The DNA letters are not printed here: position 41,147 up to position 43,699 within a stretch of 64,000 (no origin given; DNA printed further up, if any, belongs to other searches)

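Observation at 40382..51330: Complete VirB-type T4SS operon with an extra 750-aa Cys-rich gene translationally coupled between virB10 and virB11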

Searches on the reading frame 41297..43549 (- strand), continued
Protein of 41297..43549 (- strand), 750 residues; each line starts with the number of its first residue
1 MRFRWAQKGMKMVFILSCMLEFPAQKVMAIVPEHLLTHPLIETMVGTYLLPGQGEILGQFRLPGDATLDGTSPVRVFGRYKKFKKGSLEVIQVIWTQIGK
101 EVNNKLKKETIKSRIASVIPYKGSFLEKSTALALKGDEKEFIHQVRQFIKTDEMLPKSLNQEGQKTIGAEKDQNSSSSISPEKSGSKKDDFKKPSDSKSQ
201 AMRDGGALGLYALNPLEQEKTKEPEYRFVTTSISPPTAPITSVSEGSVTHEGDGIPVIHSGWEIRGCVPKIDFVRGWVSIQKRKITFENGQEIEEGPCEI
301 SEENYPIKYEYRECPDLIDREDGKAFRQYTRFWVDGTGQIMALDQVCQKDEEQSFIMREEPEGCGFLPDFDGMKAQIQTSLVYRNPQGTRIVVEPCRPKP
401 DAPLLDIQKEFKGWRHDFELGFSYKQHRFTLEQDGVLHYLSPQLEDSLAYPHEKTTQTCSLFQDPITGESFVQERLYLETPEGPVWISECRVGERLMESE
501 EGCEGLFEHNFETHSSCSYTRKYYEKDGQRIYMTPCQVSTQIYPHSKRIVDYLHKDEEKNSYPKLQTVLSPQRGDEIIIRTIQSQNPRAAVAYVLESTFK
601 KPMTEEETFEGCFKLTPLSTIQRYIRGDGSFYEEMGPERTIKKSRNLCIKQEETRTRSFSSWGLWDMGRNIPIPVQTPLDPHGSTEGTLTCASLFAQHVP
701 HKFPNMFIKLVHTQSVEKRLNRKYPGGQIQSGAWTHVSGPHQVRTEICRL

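Call 23: get_annotated_region(hit=H12, flank=10000)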
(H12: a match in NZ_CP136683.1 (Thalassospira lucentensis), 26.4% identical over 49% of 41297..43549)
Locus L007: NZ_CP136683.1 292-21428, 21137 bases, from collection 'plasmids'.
description: Thalassospira lucentensis strain LC.270.F.C4 plasmid unnamed1, complete sequence
organism: Thalassospira lucentensis (NCBI taxid 168935)
taxonomy: Bacteria; Pseudomonadota; Alphaproteobacteria; Rhodospirillales; Thalassospiraceae; Thalassospira; Thalassospira lucentensis
host: -; source: Macrocystis pyrifera gametophyte,Whole organism,Laboratory; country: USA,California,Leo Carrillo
typing (MOB-suite, as given by PLSDB): non-mobilizable
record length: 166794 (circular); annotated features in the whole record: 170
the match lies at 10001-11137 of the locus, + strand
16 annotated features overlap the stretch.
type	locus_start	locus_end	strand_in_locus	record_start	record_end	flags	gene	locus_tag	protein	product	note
CDS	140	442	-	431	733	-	-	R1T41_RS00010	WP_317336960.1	hypothetical protein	-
CDS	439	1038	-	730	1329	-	-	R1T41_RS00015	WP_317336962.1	hypothetical protein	-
CDS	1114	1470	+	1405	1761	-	-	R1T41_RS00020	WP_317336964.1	TrbC/VirB2 family protein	-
CDS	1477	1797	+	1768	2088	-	-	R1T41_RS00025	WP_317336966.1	hypothetical protein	-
CDS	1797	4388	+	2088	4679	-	-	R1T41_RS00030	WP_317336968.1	DUF87 domain-containing protein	-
CDS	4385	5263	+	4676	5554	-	-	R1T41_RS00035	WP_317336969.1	hypothetical protein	-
CDS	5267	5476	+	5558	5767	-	-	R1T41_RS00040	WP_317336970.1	hypothetical protein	-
CDS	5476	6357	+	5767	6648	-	-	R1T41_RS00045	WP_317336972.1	hypothetical protein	-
CDS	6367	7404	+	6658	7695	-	-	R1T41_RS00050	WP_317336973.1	TrbG/VirB9 family P-type conjugative transfer protein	-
CDS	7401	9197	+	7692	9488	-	-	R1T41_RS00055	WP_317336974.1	TrbI/VirB10 family protein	-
CDS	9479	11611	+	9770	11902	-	-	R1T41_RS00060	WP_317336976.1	hypothetical protein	-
CDS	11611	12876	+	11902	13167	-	-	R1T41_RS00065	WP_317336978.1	ATPase, T2SS/T4P/T4SS family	-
CDS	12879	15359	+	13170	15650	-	-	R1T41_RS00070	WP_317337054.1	type IV secretory system conjugative DNA transfer family protein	-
CDS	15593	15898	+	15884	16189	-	-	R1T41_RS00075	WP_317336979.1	hypothetical protein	-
CDS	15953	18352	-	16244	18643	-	-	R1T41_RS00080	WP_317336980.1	hypothetical protein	-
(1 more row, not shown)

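Call 27: find_homologous_proteins(query=A1, max_evalue=0.00001)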
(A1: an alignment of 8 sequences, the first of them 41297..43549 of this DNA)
Query A1 (8 sequences) (750 aa, profile of the alignment): 1 proteins with E <= 0.00001 among 8000 candidates.
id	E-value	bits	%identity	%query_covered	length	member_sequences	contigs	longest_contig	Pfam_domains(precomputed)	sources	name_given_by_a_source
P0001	8.0e-226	770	100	100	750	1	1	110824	-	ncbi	-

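Call 32: search_protein_representatives(protein=window:41297-43549:-)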
Query: 750 residues. Proteins with E-value up to 0.001 (for the whole library): 377; up to 1e-10: 280; up to 1e-30: 75. The best 150 are listed.
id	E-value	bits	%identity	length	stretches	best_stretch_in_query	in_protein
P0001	0.0e+00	1755.0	100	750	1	1-750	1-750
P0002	1.6e-95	337.4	33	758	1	71-741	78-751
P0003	2.3e-86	307.1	32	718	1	4-748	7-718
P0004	5.1e-79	282.8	28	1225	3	265-648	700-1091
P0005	4.9e-77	276.3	34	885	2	265-748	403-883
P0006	2.9e-65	237.3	24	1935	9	281-634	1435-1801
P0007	3.0e-64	234.0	28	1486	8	314-545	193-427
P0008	1.2e-54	202.2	27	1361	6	298-648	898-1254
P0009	5.8e-53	196.7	30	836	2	300-655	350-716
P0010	3.6e-52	194.1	26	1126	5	296-657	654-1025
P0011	5.9e-52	193.4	27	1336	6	263-649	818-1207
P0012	1.9e-49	185.1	27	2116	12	296-648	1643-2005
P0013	2.9e-46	174.5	31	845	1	204-670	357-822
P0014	6.2e-46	173.4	32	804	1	252-639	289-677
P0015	1.5e-45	172.2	26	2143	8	337-648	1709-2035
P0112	1.9e-27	112.3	25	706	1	292-735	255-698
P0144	3.4e-24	101.6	24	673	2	265-574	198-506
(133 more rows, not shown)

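Call 37: search_solved_structures(query=A2, max_evalue=1)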
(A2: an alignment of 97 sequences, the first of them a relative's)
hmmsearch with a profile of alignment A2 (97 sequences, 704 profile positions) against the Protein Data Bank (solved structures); distinct sequences matched with E-value up to 1: 1.
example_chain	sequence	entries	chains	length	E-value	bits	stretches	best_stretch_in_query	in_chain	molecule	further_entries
7yfz_a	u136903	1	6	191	0.089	14.3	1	102-210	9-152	Pam3 tube initiator gp17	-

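Call 41: find_related_loci(query=A3, collection=genome_contigs, flank=10000)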
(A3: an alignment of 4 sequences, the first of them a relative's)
Query A3 (750 aa) in genome_contigs; peptide patterns used: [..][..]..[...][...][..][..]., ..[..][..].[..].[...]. (x = any residue, [..] = any of these).
469 stretches matched a pattern; 5 encode a relative of the query (tblastn E <= 1e-3); 5 distinct loci.
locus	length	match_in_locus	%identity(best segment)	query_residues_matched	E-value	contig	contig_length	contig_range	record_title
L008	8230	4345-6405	30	73-748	2e-96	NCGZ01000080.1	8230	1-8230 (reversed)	MAG: Alphaproteobacteria bacterium 16-39-46 04302015_16_scaffold_1036, whole genome shotgun sequence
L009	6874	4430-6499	31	73-748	4e-92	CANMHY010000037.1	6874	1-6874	MAG: Alphaproteobacteria bacterium isolate ZH-15may19-125 genome assembly, contig: ZH-15May19-c34336, whole genome shotg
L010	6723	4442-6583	27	5-748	4e-80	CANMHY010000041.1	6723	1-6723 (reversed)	MAG: Alphaproteobacteria bacterium isolate ZH-15may19-125 genome assembly, contig: ZH-15May19-c35498, whole genome shotg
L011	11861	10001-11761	27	5-617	4e-66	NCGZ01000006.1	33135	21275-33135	MAG: Alphaproteobacteria bacterium 16-39-46 04302015_16_scaffold_368, whole genome shotgun sequence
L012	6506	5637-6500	29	73-340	2e-27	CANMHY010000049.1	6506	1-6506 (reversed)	MAG: Alphaproteobacteria bacterium isolate ZH-15may19-125 genome assembly, contig: ZH-15May19-c37219, whole genome shotg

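Call 46: search_protein_families(library=pfam, proteins=[L008:962-1909:+, L008:1906-2859:+, L008:2862-4043:+, L008:4018-6408:+, L008:6443-7498:+, L008:7495-8148:+, L011:8040-8894:+, L011:8898-9983:+, L010:3339-4424:+, L010:4358-6586:+], max_evalue=0.001)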
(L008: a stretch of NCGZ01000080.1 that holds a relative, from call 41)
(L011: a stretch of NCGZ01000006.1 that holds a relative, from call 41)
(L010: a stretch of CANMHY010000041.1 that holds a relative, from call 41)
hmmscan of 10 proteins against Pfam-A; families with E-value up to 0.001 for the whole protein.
L008:962-1909:+ (315 aa): 1 family
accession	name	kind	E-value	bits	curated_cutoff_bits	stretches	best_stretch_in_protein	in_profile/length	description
PF04335.19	VirB8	-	3.4e-25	89.6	23.2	1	117-307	24-212/213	VirB8 protein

L008:1906-2859:+ (317 aa): 1 family
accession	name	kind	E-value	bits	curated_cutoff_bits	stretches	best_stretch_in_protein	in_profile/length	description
PF03524.21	CagX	-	4e-26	92.5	34.2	1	86-313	4-196/198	Conjugal transfer protein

L008:2862-4043:+ (393 aa): 1 family
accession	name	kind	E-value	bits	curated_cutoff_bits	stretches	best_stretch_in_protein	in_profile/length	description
PF03743.19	TrbI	-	2e-37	129.3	35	1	178-354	1-187/188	Bacterial conjugation TrbI-like protein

L008:4018-6408:+ (796 aa): 0 families

L008:6443-7498:+ (351 aa): 2 families
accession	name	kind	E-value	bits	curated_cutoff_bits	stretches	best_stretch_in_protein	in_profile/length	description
PF00437.27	T2SSE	-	2.7e-25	89.2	24.9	1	102-251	103-251/370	Type II/IV secretion system protein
PF13191.12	AAA_16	-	0.00013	22.9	32.6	0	133-173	17-59/167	AAA ATPase domain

L008:7495-8148:+ (217 aa): 0 families

L011:8040-8894:+ (284 aa): 1 family
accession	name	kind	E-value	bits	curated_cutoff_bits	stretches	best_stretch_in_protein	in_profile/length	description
PF03524.21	CagX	-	7.9e-26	91.5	34.2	1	67-281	3-197/198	Conjugal transfer protein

L011:8898-9983:+ (361 aa): 1 family
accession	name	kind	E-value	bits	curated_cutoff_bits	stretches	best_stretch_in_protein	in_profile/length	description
PF03743.19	TrbI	-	6e-39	134.3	35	1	165-342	1-188/188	Bacterial conjugation TrbI-like protein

L010:3339-4424:+ (361 aa): 1 family
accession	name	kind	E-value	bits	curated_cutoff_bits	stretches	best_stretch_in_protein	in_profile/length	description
PF03743.19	TrbI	-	2.2e-39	135.7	35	1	165-342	1-188/188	Bacterial conjugation TrbI-like protein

L010:4358-6586:+ (742 aa): 0 families

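Call 53: predict_structure(alignment_id=A2)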
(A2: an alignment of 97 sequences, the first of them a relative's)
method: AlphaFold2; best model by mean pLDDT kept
length: 750 residues; sequences in the alignment: 97
mean_pLDDT: 80.8   pTM: 0.43
mean pLDDT of the five models: 80.8, 80.6, 80.1, 79.3, 79.1
residues with pLDDT >= 90: 459; 70-90: 97; 50-70: 57; < 50: 137
segments of 3 or more residues with pLDDT < 50: 19-42, 155-254, 674-682
pLDDT, mean of each block of 10 residues (from residue 1): 54 54 39 37 51 79 72 90 90 95 92 94 84 93 93 53 36 34 38 41 36 37 38 40 39 62 94 97 93 93 97 97 97 96 97 97 97 98 97 97 97 97 98 97 97 96 94 97 97 96 96 96 95 95 96 96 96 93 89 97 93 94 97 94 93 87 72 47 59 72 72 88 91 86 79
secondary structure, 60 per line:
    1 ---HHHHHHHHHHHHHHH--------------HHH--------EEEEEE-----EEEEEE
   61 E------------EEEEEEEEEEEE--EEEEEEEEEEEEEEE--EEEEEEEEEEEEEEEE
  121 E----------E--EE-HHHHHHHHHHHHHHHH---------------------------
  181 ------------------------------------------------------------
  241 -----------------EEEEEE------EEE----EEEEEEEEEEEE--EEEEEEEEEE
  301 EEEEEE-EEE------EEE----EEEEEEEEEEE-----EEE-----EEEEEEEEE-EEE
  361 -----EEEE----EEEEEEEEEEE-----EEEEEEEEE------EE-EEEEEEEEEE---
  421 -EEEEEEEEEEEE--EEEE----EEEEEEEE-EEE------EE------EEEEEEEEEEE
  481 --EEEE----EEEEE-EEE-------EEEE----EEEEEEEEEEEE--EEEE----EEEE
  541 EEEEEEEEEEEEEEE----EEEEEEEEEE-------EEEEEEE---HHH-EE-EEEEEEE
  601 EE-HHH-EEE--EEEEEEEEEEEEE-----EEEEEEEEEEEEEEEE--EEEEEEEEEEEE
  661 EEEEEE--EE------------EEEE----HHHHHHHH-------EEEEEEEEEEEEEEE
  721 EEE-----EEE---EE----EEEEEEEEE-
elements in order (helices of 4 or more, strands of 3 or more residues): H4-18 E44-49 E55-61 E74-85 E88-102 E105-121 H138-153 E258-263 E270-272 E277-288 E291-306 E308-310 E317-319 E324-334 E340-342 E348-356 E358-360 E366-369 E374-384 E390-398 E408-417 E422-433 E436-439 E444-451 E453-455 E470-480 E483-486 E491-495 E497-499 E507-510 E515-526 E529-532 E537-555 E560-569 E577-583 E594-602 E608-610 E613-625 E631-646 E649-666 E683-686 H691-698 E706-723 E729-731 E741-749

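Call 58: fold_search(model_id=the predicted structure, library=pdb)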
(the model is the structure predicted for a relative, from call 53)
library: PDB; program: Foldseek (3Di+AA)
matches with E <= 10: 734; with E <= 0.001: 17
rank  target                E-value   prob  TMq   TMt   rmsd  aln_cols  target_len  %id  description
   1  8dey_B                6.2e-05  0.23  0.05  0.05  70.4       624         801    7  Ternary complex structure of Cereblon-DDB1 bound to IKZF2(ZF2,3) and the molecular glue DKY709 (released 2023-03-08)
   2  5zqx_A                1.0e-04  0.20  0.05  0.06  62.7       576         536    9  Crystal structure of beta-xylosidase mutant (E186Q) from Bacillus pumilus (released 2018-05-30)
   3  8uws_C                1.3e-04  0.18  0.05  0.06  58.9       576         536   10  Cryo-EM structure of an Enterobacter GH43 Beta-Xylosidase: EcXyl43 (released 2024-05-15)
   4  5zqj_B                1.6e-04  0.18  0.05  0.06  64.4       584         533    9  Crystal structure of beta-xylosidase from Bacillus pumilus (released 2018-05-30)
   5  3c2u_A                1.6e-04  0.14  0.04  0.05  57.2       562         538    8  Structure of the two subsite D-xylosidase from Selenomonas ruminantium in complex with 1,3-bis[tris(hydroxymethyl)meth (released 2008-04-22)
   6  6ife_B                2.0e-04  0.18  0.05  0.06  62.8       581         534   10  A Glycoside Hydrolase Family 43 beta-Xylosidase (released 2019-03-13)
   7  6ife_A                2.0e-04  0.18  0.04  0.06  59.1       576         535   10  A Glycoside Hydrolase Family 43 beta-Xylosidase (released 2019-03-13)
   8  7k1r_A                2.5e-04  0.16  0.05  0.06  59.2       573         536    9  X-ray Structure of an Enterobacter GH43 Beta-Xylosidase: EcXyl43 F507A mutant (released 2021-11-10)
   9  7k1r_C                2.8e-04  0.09  0.04  0.05  69.4       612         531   10  X-ray Structure of an Enterobacter GH43 Beta-Xylosidase: EcXyl43 F507A mutant (released 2021-11-10)
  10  5zqx_B                2.9e-04  0.15  0.05  0.06  63.4       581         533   10  Crystal structure of beta-xylosidase mutant (E186Q) from Bacillus pumilus (released 2018-05-30)
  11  5zqx_C                3.1e-04  0.15  0.05  0.06  63.1       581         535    9  Crystal structure of beta-xylosidase mutant (E186Q) from Bacillus pumilus (released 2018-05-30)
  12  3c2u_B                3.1e-04  0.13  0.04  0.06  57.7       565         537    8  Structure of the two subsite D-xylosidase from Selenomonas ruminantium in complex with 1,3-bis[tris(hydroxymethyl)meth (released 2008-04-22)
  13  7zn7_A                6.1e-04  0.20  0.06  0.06  61.3       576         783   10  Cryo-EM structure of RCMV-E E27 bound to human DDB1 (deltaBPB) and rat STAT2 CCD (released 2022-11-09)
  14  9q22_A                7.4e-04  0.08  0.05  0.05  59.4       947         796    8  Crystal structure of ternary complex Helios-ZF2:I-19:CRBN:DDB1 (released 2025-10-01)
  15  8u16_B                9.2e-04  0.12  0.06  0.06  56.2       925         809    6  The ternary complex structure of DDB1-CRBN-SALL4(ZF1,2)-short bound to Pomalidomide (released 2023-12-27)
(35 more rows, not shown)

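Call 62: search_protein_families(library=pfam, alignment_id=A4, max_evalue=0.01)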
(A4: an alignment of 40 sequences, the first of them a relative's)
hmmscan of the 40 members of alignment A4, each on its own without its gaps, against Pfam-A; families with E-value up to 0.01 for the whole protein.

A. member 1, P0001 (750 aa): 0 families

B. families by the number of members that match (of 40 scanned): 5 families
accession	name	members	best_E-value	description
PF04491.17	Pox_T4_N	1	1.3e-05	Poxvirus T4 protein, N terminus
PF18545.6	HalOD1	1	0.0014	Halobacterial output domain 1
PF21929.2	GpP_4th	1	0.0017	Mu phage baseplate assembly protein GpP, fourth domain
PF24273.1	TRASH_HVO_1752_C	1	0.0035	HVO_1752, C-terminal TRASH domain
PF00919.26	UPF0004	1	0.0056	Uncharacterized protein family UPF0004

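Call 79: search_protein_families(library=ncbifam, alignment_id=A4, max_evalue=0.01)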
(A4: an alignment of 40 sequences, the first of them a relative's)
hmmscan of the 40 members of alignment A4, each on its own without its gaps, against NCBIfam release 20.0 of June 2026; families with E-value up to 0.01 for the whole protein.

A. member 1, P0001 (750 aa): 0 families

B. families by the number of members that match (of 40 scanned): 2 families
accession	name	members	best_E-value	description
NF009151.0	PRK12497.1-5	1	0.0051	YraN family protein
NF047470.1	PerABupregLA3241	1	0.01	LA3241 family PerA/PerB upregulated protein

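Call 83: find_encoding_contigs(protein=P0012, flank=8000, max_places=2)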
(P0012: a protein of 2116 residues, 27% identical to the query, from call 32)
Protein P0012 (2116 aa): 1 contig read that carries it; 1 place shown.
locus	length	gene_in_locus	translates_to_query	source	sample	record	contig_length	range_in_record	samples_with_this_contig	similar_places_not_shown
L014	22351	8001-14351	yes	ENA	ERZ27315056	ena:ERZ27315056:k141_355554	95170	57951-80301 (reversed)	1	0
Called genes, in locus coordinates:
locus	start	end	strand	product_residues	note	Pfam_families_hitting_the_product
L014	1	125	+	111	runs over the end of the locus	PF04956:TrbC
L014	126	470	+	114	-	PF05101:VirB3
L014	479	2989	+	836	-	PF27097:VirB4_TrbE_N, PF03135:CagE_TrbE_VirB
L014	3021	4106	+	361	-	-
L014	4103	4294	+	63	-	-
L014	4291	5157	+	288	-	PF04335:VirB8 (weak)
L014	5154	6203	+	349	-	PF03524:CagX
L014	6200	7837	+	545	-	PF03160:Calx-beta, PF03743:TrbI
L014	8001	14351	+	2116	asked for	PF04491:Pox_T4_N (faint)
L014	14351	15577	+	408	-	PF00437:T2SSE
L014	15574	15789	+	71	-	-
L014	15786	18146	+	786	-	PF02534:T4SS-DNA_transf, PF10412:TrwB_AAD_bind, PF12696:TraG-D_C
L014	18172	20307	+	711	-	-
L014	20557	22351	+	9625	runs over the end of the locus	-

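Call 85: find_encoding_contigs(protein=P0144, flank=6000, max_places=2)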
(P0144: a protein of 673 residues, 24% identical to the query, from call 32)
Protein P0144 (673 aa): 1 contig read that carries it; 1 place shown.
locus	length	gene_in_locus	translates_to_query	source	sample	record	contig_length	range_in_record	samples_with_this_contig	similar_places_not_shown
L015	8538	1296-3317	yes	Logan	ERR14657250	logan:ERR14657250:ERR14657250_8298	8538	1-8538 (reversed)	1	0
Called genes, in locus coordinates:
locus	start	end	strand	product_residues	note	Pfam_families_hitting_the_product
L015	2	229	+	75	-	?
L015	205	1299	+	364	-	PF03743:TrbI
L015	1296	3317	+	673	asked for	-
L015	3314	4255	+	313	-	PF00437:T2SSE, PF27713:UCP018868 (weak)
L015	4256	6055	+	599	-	PF02534:T4SS-DNA_transf, PF10412:TrwB_AAD_bind, PF12696:TraG-D_C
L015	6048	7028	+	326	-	-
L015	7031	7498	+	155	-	-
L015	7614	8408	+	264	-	PF01936:NYN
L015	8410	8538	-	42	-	?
